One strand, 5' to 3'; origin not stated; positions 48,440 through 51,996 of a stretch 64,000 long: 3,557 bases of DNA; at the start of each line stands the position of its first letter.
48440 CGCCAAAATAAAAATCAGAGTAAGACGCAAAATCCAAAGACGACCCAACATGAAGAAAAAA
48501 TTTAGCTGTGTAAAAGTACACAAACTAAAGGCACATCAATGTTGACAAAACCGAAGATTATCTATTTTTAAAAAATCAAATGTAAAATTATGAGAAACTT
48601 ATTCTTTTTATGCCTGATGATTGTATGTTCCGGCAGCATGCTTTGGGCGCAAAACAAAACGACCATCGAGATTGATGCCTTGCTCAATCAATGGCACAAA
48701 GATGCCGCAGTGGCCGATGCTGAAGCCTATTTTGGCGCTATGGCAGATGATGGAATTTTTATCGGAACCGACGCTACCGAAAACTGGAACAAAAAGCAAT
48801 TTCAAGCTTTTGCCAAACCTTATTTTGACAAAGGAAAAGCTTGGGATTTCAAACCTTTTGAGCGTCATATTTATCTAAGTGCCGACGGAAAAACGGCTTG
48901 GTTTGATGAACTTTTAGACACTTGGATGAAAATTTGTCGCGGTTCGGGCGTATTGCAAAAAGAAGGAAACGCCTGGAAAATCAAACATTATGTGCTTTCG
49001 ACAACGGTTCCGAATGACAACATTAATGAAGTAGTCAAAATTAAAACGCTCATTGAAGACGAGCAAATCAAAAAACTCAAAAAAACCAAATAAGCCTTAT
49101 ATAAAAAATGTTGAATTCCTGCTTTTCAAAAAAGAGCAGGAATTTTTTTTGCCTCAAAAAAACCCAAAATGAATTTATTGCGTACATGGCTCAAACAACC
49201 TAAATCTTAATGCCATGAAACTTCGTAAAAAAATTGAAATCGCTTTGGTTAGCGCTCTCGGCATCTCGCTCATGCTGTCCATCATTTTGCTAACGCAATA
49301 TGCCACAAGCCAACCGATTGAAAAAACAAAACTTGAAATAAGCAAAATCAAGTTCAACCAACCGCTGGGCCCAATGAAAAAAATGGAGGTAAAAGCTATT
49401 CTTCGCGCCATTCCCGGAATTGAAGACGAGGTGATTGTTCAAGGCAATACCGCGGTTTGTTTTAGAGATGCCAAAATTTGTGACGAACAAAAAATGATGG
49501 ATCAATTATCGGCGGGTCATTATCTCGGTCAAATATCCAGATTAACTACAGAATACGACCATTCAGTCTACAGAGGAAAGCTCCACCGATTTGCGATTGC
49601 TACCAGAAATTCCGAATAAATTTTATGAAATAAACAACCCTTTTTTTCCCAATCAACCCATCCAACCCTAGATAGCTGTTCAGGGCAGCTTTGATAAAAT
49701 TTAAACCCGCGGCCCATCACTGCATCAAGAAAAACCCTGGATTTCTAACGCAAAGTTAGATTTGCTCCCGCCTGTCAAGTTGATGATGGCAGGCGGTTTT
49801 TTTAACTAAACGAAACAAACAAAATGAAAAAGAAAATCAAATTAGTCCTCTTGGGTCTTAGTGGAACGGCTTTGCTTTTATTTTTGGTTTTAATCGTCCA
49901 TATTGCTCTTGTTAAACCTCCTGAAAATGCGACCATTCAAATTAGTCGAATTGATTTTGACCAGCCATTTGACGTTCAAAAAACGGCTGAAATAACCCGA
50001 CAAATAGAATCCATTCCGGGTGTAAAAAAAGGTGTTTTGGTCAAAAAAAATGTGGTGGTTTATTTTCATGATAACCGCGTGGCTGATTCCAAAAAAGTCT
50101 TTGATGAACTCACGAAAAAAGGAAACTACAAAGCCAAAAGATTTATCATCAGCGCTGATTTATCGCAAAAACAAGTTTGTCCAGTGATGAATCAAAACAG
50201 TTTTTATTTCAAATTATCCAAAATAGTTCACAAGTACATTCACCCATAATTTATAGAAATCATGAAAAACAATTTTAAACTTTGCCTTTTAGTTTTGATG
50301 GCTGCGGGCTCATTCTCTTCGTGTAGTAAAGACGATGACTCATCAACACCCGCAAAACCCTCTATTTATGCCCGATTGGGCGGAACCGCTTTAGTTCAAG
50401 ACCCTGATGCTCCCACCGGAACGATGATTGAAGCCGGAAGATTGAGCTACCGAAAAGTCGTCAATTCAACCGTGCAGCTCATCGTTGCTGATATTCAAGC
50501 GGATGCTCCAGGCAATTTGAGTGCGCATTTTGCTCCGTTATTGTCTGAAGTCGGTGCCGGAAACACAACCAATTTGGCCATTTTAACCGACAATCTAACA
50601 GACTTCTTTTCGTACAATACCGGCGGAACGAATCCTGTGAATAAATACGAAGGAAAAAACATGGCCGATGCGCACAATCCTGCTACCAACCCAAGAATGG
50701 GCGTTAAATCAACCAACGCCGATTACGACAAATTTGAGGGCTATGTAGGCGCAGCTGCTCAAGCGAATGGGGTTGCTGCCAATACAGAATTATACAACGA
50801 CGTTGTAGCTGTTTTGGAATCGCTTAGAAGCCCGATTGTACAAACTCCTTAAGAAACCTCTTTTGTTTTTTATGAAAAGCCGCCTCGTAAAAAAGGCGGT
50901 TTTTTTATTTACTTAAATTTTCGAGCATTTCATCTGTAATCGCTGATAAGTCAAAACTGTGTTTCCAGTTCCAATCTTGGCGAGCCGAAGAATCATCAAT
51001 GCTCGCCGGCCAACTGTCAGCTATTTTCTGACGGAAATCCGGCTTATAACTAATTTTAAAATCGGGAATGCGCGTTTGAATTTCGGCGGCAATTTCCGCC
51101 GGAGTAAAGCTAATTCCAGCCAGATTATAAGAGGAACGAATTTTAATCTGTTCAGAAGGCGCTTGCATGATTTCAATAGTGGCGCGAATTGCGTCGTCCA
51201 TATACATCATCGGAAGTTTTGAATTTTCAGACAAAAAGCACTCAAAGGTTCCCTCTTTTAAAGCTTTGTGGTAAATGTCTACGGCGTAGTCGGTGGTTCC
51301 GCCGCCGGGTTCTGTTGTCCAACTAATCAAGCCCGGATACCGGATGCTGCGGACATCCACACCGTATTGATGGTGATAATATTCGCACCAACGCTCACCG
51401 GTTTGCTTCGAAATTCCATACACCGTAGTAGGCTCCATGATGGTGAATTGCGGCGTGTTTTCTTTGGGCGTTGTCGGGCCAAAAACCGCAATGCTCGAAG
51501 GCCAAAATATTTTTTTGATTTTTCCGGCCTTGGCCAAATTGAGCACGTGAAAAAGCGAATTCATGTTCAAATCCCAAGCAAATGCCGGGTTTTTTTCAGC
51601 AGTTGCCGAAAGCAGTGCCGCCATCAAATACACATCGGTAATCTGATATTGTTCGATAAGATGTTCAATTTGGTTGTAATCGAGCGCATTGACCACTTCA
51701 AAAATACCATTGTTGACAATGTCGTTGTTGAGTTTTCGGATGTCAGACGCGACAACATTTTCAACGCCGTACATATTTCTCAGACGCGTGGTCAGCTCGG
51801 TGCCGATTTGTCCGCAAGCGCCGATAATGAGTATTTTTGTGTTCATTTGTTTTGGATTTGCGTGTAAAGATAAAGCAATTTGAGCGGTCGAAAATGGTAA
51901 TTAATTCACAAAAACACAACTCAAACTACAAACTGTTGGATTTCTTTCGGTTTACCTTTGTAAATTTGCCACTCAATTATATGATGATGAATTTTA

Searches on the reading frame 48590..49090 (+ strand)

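Call 83: search_protein_families(library=pfam, proteins=[window:48590-49090:+], max_evalue=0.00001)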
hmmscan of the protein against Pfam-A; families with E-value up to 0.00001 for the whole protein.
window:48590-49090:+ (167 aa): 1 family
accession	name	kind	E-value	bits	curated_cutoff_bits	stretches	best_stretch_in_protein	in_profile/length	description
PF13474.12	SnoaL_3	-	1.4e-30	106.5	22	1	28-140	1-120/121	SnoaL-like domain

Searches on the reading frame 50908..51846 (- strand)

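Call 37: search_protein_families(library=pfam, proteins=[window:50908-51846:-], max_evalue=0.00001)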
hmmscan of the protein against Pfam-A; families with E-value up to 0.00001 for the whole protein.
window:50908-51846:- (313 aa): 4 families
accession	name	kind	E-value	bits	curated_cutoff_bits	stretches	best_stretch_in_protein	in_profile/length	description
PF01370.27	Epimerase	-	4.3e-26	92.2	20.9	1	5-235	1-233/240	NAD dependent epimerase/dehydratase family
PF16363.11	GDP_Man_Dehyd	-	3.1e-15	56.9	27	1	6-307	1-332/332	GDP-mannose 4,6 dehydratase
PF04321.23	RmlD_sub_bind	-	6.2e-11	42.3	27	1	4-161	2-143/287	RmlD substrate binding domain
PF07993.18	NAD_binding_4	-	6.5e-07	29.2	20.1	1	58-222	80-257/258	Male sterility protein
